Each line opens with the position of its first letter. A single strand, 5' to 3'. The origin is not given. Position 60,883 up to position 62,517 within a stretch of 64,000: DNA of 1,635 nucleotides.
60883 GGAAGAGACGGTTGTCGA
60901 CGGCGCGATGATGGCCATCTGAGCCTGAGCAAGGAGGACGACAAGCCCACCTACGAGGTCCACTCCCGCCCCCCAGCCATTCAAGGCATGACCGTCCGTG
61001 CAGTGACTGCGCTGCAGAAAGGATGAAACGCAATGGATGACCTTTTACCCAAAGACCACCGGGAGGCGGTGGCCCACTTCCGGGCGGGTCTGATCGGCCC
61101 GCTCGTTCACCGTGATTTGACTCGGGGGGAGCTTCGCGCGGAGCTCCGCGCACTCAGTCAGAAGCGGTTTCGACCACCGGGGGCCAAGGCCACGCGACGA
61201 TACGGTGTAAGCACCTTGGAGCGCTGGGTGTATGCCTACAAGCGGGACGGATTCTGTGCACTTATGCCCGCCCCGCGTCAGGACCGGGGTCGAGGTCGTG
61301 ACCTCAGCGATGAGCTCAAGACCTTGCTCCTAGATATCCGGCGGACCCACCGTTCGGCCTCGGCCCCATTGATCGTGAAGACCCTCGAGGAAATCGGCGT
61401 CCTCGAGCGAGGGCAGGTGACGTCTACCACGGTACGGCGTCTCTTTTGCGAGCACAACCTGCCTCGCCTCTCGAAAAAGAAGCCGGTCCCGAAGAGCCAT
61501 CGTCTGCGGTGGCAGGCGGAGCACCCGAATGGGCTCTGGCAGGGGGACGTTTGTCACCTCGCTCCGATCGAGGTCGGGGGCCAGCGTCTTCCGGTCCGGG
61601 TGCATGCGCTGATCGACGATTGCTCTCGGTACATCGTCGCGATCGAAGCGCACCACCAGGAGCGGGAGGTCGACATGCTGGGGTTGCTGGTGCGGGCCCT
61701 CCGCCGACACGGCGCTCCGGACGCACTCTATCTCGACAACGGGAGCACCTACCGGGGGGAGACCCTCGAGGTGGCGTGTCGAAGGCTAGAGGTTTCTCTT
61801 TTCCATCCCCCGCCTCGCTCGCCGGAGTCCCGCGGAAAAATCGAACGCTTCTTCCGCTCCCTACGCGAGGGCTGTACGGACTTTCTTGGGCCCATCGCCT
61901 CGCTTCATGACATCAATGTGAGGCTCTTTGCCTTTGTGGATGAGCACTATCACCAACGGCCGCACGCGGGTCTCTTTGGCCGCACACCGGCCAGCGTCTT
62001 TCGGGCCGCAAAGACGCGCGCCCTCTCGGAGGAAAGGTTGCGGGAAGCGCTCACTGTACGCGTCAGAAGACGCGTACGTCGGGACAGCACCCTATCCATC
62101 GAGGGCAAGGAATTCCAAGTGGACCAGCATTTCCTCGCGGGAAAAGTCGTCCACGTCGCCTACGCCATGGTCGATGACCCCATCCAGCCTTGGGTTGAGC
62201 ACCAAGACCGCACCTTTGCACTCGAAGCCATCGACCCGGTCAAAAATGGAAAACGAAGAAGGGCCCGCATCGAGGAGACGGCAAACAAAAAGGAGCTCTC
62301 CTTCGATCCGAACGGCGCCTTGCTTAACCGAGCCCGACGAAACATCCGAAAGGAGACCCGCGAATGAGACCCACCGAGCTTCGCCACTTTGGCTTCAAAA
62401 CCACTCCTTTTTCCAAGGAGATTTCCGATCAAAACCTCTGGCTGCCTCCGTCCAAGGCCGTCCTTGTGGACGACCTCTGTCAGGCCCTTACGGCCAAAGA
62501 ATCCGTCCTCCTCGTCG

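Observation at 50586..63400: Two paralogous copies of an unusual transposition module (Zn-ribbon protein, Mu/TniA-type DDE transposase, TniB/ExeA-like AAA+ ATPase, small protein), one intact and one decayed and hit by IS66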

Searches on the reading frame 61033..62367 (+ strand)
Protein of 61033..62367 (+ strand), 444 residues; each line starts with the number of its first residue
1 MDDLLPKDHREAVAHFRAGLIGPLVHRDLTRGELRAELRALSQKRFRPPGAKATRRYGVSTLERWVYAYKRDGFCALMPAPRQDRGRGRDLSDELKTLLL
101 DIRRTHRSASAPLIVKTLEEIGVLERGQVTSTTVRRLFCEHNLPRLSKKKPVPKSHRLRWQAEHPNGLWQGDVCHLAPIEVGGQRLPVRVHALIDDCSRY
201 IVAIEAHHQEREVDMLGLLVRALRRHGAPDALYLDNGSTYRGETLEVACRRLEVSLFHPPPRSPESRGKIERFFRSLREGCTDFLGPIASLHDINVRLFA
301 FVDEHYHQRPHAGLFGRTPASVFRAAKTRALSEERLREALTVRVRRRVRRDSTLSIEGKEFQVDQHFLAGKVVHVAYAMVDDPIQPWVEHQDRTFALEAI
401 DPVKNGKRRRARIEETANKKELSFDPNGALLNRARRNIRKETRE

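Call 3: search_protein_families(library=pfam, proteins=[window:61033-62367:+], max_evalue=0.01)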
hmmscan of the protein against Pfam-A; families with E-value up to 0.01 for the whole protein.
window:61033-62367:+ (444 aa): 4 families
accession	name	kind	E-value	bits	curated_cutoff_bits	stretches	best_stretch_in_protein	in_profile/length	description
PF00665.32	rve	-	4e-16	59.6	32.6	1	163-264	2-102/102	Integrase core domain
PF13683.12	rve_3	-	1.2e-08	35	26.5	1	255-319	4-67/67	Integrase core domain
PF13565.12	HTH_32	-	1.9e-08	35.2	33.7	1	61-137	1-72/73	Homeodomain-like domain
PF24764.1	rva_4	-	5.7e-05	23.4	26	1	162-239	4-75/194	Integrase core domain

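Call 4: search_protein_families(library=ncbifam, proteins=[window:61033-62367:+], max_evalue=0.01)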
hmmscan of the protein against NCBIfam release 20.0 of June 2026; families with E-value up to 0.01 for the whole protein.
window:61033-62367:+ (444 aa): 6 families
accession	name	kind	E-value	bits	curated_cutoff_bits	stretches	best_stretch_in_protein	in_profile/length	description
NF033577.2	transpos_IS481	equivalog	7.2e-54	183.2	224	1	51-323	17-284/284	IS481 family transposase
NF033516.0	transpos_IS3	equivalog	5.2e-26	91.8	160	1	57-321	101-367/369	IS3 family transposase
NF033594.2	transpos_ISNCY_2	equivalog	5.1e-21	75.2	250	1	57-374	22-339/368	ISNCY family transposase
NF033545.0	transpos_IS630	equivalog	2.2e-11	43.8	100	2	58-148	25-115/299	IS630 family transposase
NF033546.1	transpos_IS21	equivalog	2.2e-06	27.4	160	1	64-331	23-289/294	IS21 family transposase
NF006918.0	PRK09409.1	subfamily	0.00017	21.3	597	1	146-337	103-299/301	IS2 transposase TnpB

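Call 14: find_homologous_proteins(query=window:61033-62367:+, max_evalue=1e-10)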
Query window:61033-62367:+ (444 aa): 2440 proteins with E <= 1e-10 among 8000 candidates; the best 120 are listed.
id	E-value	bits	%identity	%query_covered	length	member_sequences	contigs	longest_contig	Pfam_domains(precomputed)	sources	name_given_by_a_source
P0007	1.7e-297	1005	100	100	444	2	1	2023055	PF00665.33,PF13683.13,PF13565.13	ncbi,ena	-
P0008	2.3e-223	760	76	100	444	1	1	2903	PF00665.33,PF13683.13,PF13565.13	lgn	-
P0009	3.6e-209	714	71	100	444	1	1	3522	PF00665.33,PF13518.13,PF13683.13,PF13565.13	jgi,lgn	-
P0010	3.2e-192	658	67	99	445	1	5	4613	PF00665.33,PF13551.13,PF13683.13,PF24764.2,PF13565.13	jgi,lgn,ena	-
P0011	9.5e-192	656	67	99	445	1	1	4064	PF00665.33,PF13683.13,PF24764.2,PF13565.13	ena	-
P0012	3.2e-170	585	59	100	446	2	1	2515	PF00665.33,PF13683.13,PF24764.2,PF13565.13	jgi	-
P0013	1.6e-167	576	57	99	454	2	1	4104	PF00665.33,PF13683.13,PF13565.13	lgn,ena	-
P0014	5.0e-164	565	57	100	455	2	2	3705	PF00665.33,PF13518.13,PF13683.13,PF13565.13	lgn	-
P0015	3.6e-162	559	58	100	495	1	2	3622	PF00665.33,PF13683.13,PF13565.13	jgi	jgi:putative transposase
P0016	1.7e-160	553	58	98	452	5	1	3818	PF00665.33,PF13683.13,PF13565.13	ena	-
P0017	2.2e-160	553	58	98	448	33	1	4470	PF00665.33,PF13683.13,PF13565.13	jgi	-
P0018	2.3e-160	553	58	98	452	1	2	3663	PF00665.33,PF13683.13,PF13565.13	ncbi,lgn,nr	ncbi:MAG: DDE-type integrase/transposase/recombinase [Deltaproteobacteria bacterium]|nr:DDE-type int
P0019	3.3e-160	552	58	98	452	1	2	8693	PF00665.33,PF13683.13,PF24764.2,PF13565.13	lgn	-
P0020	7.3e-160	551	58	98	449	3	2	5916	PF00665.33,PF13518.13,PF13683.13,PF13565.13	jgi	jgi:putative transposase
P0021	3.1e-159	549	59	97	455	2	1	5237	PF00665.33,PF13683.13,PF24764.2,PF13565.13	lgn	-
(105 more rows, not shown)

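Call 17: find_related_loci(query=A2, collection=genome_contigs, flank=6000)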
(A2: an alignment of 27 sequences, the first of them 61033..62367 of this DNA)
Query A2 (444 aa) in genome_contigs; peptide patterns used: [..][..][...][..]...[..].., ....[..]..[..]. (x = any residue, [..] = any of these).
413 stretches matched a pattern; 373 encode a relative of the query (tblastn E <= 1e-3); the best 80 are kept; 80 distinct loci.
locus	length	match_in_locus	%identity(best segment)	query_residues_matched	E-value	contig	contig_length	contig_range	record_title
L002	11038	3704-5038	58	1-444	2e-156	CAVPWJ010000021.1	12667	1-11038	MAG: uncultured delta proteobacterium isolate MFD10097.bin.2.19 genome assembly, contig: contig_11184, whole genome shot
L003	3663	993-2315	58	1-434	8e-163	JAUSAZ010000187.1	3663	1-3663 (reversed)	MAG: Myxococcales bacterium isolate E6_metabat.bin.30 E6_k141_120127, whole genome shotgun sequence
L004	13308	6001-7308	55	2-434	1e-152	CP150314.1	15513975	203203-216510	Sorangium sp. So ce134 chromosome, complete genome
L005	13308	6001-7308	55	2-434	1e-152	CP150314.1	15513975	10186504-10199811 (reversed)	Sorangium sp. So ce134 chromosome, complete genome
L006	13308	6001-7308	55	2-434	1e-152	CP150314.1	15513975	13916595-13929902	Sorangium sp. So ce134 chromosome, complete genome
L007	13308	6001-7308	55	2-434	1e-152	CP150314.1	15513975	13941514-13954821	Sorangium sp. So ce134 chromosome, complete genome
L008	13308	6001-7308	55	2-434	1e-152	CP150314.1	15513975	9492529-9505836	Sorangium sp. So ce134 chromosome, complete genome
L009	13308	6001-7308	55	2-434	1e-152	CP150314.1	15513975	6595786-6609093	Sorangium sp. So ce134 chromosome, complete genome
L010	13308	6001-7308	55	2-434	1e-152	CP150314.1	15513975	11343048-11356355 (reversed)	Sorangium sp. So ce134 chromosome, complete genome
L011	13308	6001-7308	54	2-434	2e-152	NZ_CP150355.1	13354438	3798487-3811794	Sorangium sp. So ce1000 chromosome, complete genome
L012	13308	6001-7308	55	2-434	4e-152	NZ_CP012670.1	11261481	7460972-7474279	Sorangium cellulosum strain So ceGT47 chromosome, complete genome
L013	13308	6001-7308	54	2-434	5e-152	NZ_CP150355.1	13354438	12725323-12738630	Sorangium sp. So ce1000 chromosome, complete genome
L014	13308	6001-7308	54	2-434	5e-152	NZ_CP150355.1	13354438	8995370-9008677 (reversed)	Sorangium sp. So ce1000 chromosome, complete genome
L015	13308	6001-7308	55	2-434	8e-152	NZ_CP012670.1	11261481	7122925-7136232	Sorangium cellulosum strain So ceGT47 chromosome, complete genome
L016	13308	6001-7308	55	2-434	8e-152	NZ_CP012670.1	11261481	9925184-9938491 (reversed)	Sorangium cellulosum strain So ceGT47 chromosome, complete genome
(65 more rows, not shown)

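Call 25: search_solved_structures(query=A2, max_evalue=0.01)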
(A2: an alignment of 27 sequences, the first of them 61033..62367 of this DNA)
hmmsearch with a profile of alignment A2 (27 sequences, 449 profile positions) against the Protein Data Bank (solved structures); distinct sequences matched with E-value up to 0.01: 70 (the best 60 are shown).
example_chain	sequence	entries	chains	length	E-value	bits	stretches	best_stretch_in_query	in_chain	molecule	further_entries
7pel_A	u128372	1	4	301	1.4e-07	33.9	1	164-281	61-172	Pol protein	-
7ouf_D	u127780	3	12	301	1.4e-07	33.9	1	164-281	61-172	Integrase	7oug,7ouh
5cz1_A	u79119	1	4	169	1.2e-05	27.5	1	164-280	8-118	integrase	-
5cz2_A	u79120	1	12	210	1.7e-05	27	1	164-280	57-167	Pol polyprotein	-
3jca_A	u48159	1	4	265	3.1e-05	26.2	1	164-279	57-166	Integrase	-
7usf_A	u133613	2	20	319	4.6e-05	25.6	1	164-279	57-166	Integrase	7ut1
3ao2_A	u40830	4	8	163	7.1e-05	25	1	230-308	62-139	POL polyprotein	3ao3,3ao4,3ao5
3vq5_A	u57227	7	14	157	7.1e-05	25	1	230-308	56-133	POL polyprotein | Gag-Pol polyprotein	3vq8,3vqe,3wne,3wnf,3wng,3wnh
6ex9_A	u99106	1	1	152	0.00021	23.4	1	230-305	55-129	Integrase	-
3kkr_A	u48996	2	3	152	0.00024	23.2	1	230-290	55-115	Integrase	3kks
1exq_A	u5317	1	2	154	0.00025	23.1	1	230-305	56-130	POL POLYPROTEIN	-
1ex4_A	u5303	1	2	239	0.00053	22.1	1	230-307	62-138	INTEGRASE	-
5jl4_A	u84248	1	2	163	0.00063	21.8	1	230-307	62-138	Integrase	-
6voy_A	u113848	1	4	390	0.00074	21.6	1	165-273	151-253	DNA-binding protein 7d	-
8t5a_A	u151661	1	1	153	0.001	21.1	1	230-308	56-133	Integrase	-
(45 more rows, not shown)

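Call 27: search_dna_similar(query=window:61033-62367:+, collection=plasmids, mode=protein, max_rows=25)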
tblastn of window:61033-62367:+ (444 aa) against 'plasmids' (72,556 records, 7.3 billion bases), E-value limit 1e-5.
Records with a match: 1047; places in all: 1499; records where one place covers at least 80% of the query: 38.
Best place of each record, by identity: <60% 1047.
By first word of the organism name: Staphylococcus 114; Ralstonia 85; Yersinia 75; Pseudosulfitobacter 46; Acetobacter 42; Klebsiella 39; Bacillus 30; Rhodococcus 26; Rhizobium 23; Sphingobium 22; and 149 more.
By predicted mobility (MOB-suite, as given by PLSDB): mobilizable 418; non-mobilizable 382; conjugative 247.
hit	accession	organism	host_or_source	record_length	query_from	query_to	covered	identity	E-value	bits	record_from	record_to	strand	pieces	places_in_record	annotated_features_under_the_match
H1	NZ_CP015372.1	Pandoraea pnomenusa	mixed culture,bioreactor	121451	1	412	93%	36.1%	3e-47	181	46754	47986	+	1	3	DDE-type integrase/transposase/recombinase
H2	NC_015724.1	Cupriavidus necator N-1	soil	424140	13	427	93%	33.9%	4e-47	181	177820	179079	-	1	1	DDE-type integrase/transposase/recombinase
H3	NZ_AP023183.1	Paraburkholderia sp. PGU19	Physopelta gutta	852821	6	427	95%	32.9%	3e-46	179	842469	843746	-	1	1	DDE-type integrase/transposase/recombinase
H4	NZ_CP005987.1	Acidithiobacillus caldus ATCC 51756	-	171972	11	437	96%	32.0%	2e-47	182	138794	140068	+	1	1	DDE-type integrase/transposase/recombinase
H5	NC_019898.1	Thermobacillus composti KWC4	-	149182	10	396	87%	32.1%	4e-32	137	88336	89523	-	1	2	DDE-type integrase/transposase/recombinase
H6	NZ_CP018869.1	Sporosarcina sp. P37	cell culture,Base of single tree in ...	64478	2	372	84%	33.0%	3e-50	190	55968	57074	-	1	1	DDE-type integrase/transposase/recombinase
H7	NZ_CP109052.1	Streptomyces subrutilus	-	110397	13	384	84%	32.4%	3e-25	116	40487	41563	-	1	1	DDE-type integrase/transposase/recombinase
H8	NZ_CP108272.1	Streptomyces sp. NBC_00045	-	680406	13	372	81%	32.9%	3e-24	113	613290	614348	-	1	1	DDE-type integrase/transposase/recombinase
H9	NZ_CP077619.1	Clostridium estertheticum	single colony,bovine feces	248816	13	410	90%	29.7%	2e-39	158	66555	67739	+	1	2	DDE-type integrase/transposase/recombinase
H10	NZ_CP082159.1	Rhodococcus opacus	bacterial isolate,soil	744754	2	381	86%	30.9%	1e-27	124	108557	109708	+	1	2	DDE-type integrase/transposase/recombinase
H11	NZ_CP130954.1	Rhodococcus opacus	cell culture,Sod-podzolic soil ...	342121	2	381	86%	30.9%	1e-27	124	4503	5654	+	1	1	DDE-type integrase/transposase/recombinase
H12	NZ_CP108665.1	Streptomyces globisporus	-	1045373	13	420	92%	28.8%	7e-23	109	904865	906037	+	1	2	record has no annotation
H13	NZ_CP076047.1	Rhodococcus sp. USK10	-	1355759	1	396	89%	29.5%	7e-21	103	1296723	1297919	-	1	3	record has no annotation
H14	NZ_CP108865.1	Streptomyces virginiae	-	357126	13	372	81%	32.3%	7e-24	112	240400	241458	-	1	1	DDE-type integrase/transposase/recombinase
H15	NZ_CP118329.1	Rhodococcus sp. DK17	pure culture,crude oil-contaminated soil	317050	1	381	86%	30.4%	6e-27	121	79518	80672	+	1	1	DDE-type integrase/transposase/recombinase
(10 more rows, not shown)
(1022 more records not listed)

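Call 28: get_annotated_region(hit=H1, flank=3500)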
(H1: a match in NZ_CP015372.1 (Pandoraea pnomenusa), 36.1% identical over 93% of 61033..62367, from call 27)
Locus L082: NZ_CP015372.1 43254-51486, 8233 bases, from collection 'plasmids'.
description: Pandoraea pnomenusa strain MCB032 plasmid unnamed 1, complete sequence
organism: Pandoraea pnomenusa (NCBI taxid 93220)
taxonomy: Bacteria; Pseudomonadota; Betaproteobacteria; Burkholderiales; Burkholderiaceae; Pandoraea; Pandoraea pnomenusa
host: -; source: mixed culture,bioreactor; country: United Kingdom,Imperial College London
typing (MOB-suite, as given by PLSDB): conjugative; replicon rep_cluster_1864; relaxase MOBF; mating-pair formation MPF_F
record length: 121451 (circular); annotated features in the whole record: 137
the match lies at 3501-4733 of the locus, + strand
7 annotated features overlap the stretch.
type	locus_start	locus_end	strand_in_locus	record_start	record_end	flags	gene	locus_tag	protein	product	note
CDS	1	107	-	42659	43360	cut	-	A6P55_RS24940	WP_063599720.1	IS6 family transposase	-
CDS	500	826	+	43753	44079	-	-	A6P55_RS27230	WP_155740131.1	hypothetical protein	-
CDS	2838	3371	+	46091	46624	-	-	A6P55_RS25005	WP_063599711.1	hypothetical protein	-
CDS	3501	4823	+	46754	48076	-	-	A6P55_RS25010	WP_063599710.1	DDE-type integrase/transposase/recombinase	GO:0015074 - DNA integration [Evidence IEA]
CDS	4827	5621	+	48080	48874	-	-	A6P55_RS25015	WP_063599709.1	ATP-binding protein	-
CDS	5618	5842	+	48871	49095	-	-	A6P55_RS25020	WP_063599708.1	hypothetical protein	-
CDS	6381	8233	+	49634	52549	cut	-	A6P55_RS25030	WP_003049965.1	Tn3-like element IS1071 family transposase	GO:0006313 - DNA transposition [Evidence IEA]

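Call 29: get_annotated_region(hit=H4, flank=3500)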
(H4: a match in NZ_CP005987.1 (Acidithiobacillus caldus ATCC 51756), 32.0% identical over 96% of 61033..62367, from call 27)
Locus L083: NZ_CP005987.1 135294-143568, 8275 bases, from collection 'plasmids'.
description: Acidithiobacillus caldus ATCC 51756 plasmid megap mpAca1.1, complete sequence
organism: Acidithiobacillus caldus ATCC 51756 (NCBI taxid 637389)
taxonomy: Bacteria; Pseudomonadota; Acidithiobacillia; Acidithiobacillales; Acidithiobacillaceae; Acidithiobacillus; Acidithiobacillus caldus; Acidithiobacillus caldus ATCC 51756
host: -; source: -; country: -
typing (MOB-suite, as given by PLSDB): non-mobilizable
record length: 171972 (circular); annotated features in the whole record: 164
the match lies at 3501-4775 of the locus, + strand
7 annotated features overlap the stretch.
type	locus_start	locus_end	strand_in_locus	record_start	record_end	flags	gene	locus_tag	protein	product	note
CDS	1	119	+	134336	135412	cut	-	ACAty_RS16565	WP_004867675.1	hypothetical protein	-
CDS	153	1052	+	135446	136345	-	-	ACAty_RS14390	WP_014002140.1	IS1595 family transposase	-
CDS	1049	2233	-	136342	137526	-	-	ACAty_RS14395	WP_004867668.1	hypothetical protein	-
CDS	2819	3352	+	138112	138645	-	-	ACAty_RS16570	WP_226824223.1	DUF6431 domain-containing protein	-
CDS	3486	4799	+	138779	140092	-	-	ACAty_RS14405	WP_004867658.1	DDE-type integrase/transposase/recombinase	GO:0015074 - DNA integration [Evidence IEA]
CDS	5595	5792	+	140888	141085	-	-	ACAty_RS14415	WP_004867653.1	hypothetical protein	-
CDS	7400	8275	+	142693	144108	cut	-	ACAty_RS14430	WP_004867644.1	APC family permease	-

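Call 36: find_encoding_contigs(protein=P0007, flank=10000, max_places=6)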
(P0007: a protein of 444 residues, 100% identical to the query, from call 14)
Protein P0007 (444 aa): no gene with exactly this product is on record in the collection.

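Call 38: find_encoding_contigs(protein=P0129, flank=10000)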
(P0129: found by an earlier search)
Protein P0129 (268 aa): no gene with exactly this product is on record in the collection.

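Call 39: find_encoding_contigs(protein=P0127, flank=10000)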
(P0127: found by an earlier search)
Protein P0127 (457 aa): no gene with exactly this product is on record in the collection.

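Call 42: find_encoding_contigs(protein=P0010, flank=10000, max_places=5)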
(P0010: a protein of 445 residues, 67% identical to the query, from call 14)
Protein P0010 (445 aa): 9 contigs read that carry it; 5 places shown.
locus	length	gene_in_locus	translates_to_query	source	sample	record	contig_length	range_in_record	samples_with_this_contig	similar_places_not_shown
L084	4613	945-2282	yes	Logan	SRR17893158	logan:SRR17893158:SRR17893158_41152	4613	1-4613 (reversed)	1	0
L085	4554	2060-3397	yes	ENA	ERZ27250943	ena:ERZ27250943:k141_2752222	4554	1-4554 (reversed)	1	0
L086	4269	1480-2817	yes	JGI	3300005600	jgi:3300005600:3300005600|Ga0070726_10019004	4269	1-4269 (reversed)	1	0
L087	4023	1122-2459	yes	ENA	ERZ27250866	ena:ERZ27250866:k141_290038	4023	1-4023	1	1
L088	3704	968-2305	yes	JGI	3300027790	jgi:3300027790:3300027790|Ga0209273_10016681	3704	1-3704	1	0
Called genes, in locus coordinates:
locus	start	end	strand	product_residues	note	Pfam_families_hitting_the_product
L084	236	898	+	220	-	-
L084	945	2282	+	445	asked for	PF13551:HTH_29 (weak), PF13565:HTH_32, PF00665:rve, PF24764:rva_4 (weak), PF13683:rve_3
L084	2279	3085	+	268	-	PF13191:AAA_16, PF13401:AAA_22, PF07728:AAA_5 (faint), PF09848:SLFN-g3_helicase (weak)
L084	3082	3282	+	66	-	-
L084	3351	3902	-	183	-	PF26345:ScoMcrA_N (weak)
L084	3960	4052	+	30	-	-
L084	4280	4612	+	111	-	?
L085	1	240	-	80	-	?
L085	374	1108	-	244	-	PF12224:Amidoligase_2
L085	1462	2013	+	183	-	-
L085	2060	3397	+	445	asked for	PF13551:HTH_29 (weak), PF13565:HTH_32, PF00665:rve, PF24764:rva_4 (weak), PF13683:rve_3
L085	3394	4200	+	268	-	PF13191:AAA_16, PF13401:AAA_22, PF07728:AAA_5 (faint), PF09848:SLFN-g3_helicase (weak)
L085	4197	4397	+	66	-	-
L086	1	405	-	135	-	?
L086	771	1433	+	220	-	-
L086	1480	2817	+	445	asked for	PF13551:HTH_29 (weak), PF13565:HTH_32, PF00665:rve, PF24764:rva_4 (weak), PF13683:rve_3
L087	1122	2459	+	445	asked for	PF13551:HTH_29 (weak), PF13565:HTH_32, PF00665:rve, PF24764:rva_4 (weak), PF13683:rve_3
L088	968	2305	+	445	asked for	PF13551:HTH_29 (weak), PF13565:HTH_32, PF00665:rve, PF24764:rva_4 (weak), PF13683:rve_3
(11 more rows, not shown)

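Call 43: find_encoding_contigs(protein=P0009, flank=10000, max_places=3)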
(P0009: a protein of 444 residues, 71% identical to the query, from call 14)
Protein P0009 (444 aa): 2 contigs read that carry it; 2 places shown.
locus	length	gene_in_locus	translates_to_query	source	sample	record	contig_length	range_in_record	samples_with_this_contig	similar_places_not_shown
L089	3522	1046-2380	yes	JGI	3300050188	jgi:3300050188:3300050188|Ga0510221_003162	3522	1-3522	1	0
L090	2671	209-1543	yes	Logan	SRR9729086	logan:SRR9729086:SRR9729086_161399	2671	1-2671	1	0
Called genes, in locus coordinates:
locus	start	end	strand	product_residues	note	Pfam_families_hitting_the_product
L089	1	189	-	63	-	?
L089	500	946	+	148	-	-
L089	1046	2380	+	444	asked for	PF13518:HTH_28 (faint), PF13565:HTH_32, PF00665:rve, PF13683:rve_3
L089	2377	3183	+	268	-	PF13191:AAA_16, PF13401:AAA_22, PF13604:AAA_30 (faint), PF00004:AAA (weak), PF07728:AAA_5 (faint), PF09848:SLFN-g3_helicase (weak)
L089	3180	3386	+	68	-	-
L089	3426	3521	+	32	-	?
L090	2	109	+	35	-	?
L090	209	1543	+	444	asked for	PF13518:HTH_28 (faint), PF13565:HTH_32, PF00665:rve, PF13683:rve_3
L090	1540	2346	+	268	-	PF13191:AAA_16, PF13401:AAA_22, PF13604:AAA_30 (faint), PF00004:AAA (weak), PF07728:AAA_5 (faint), PF09848:SLFN-g3_helicase (weak)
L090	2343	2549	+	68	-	-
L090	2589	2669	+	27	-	?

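Call 46: search_protein_families(library=phrogs, proteins=[window:61033-62367:+], max_evalue=0.01)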
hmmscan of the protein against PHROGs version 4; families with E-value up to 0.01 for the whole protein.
window:61033-62367:+ (444 aa): 7 families
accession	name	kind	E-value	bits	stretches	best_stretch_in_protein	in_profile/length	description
phrog_310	-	integration and excision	1.6e-42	147.2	1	42-419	145-562/696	transposase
phrog_8463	-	integration and excision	3.7e-36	125.9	1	51-385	27-360/380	transposase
phrog_157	-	integration and excision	3.6e-20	73.5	1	94-339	251-500/580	transposase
phrog_956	-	integration and excision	3.4e-14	53.7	1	190-340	64-215/436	transposase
phrog_1157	-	integration and excision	8.6e-08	32.8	1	182-377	143-347/422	transposase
phrog_4410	-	unknown function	2.8e-06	28.2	1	183-325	20-157/163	-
phrog_2610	-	unknown function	0.00023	21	1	226-443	258-462/565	-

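Call 76: predict_structure(alignment_id=A2)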
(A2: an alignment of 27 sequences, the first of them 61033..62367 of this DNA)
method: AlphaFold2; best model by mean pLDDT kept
length: 444 residues; sequences in the alignment: 27
mean_pLDDT: 81.4   pTM: 0.51
mean pLDDT of the five models: 81.4, 79.3, 78.7, 78.3, 78.1
residues with pLDDT >= 90: 120; 70-90: 252; 50-70: 42; < 50: 30
segments of 3 or more residues with pLDDT < 50: 149-160, 414-423
pLDDT, mean of each block of 10 residues (from residue 1): 69 92 88 93 92 91 94 89 55 85 88 90 83 84 71 41 77 88 87 90 89 86 90 77 80 84 68 87 77 90 88 80 84 86 89 87 87 87 87 89 66 47 59 79 60
secondary structure, 60 per line:
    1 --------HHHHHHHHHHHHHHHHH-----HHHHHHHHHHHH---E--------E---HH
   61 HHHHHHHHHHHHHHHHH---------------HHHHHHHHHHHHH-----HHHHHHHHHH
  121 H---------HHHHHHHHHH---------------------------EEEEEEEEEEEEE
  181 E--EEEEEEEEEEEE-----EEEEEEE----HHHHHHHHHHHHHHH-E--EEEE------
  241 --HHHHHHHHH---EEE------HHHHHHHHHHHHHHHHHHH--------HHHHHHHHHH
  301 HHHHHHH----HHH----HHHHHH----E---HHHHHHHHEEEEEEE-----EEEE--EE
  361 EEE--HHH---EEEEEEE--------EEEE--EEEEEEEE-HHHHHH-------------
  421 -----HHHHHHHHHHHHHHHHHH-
elements in order: H9-25 H31-42 H59-77 H93-105 H111-121 H131-140 E168-181 E184-195 E201-207 H212-226 E231-234 H243-251 E255-257 H264-282 H291-307 H319-324 H333-340 E341-347 E353-356 E359-363 E372-378 E387-390 E393-400 H402-407 H426-443
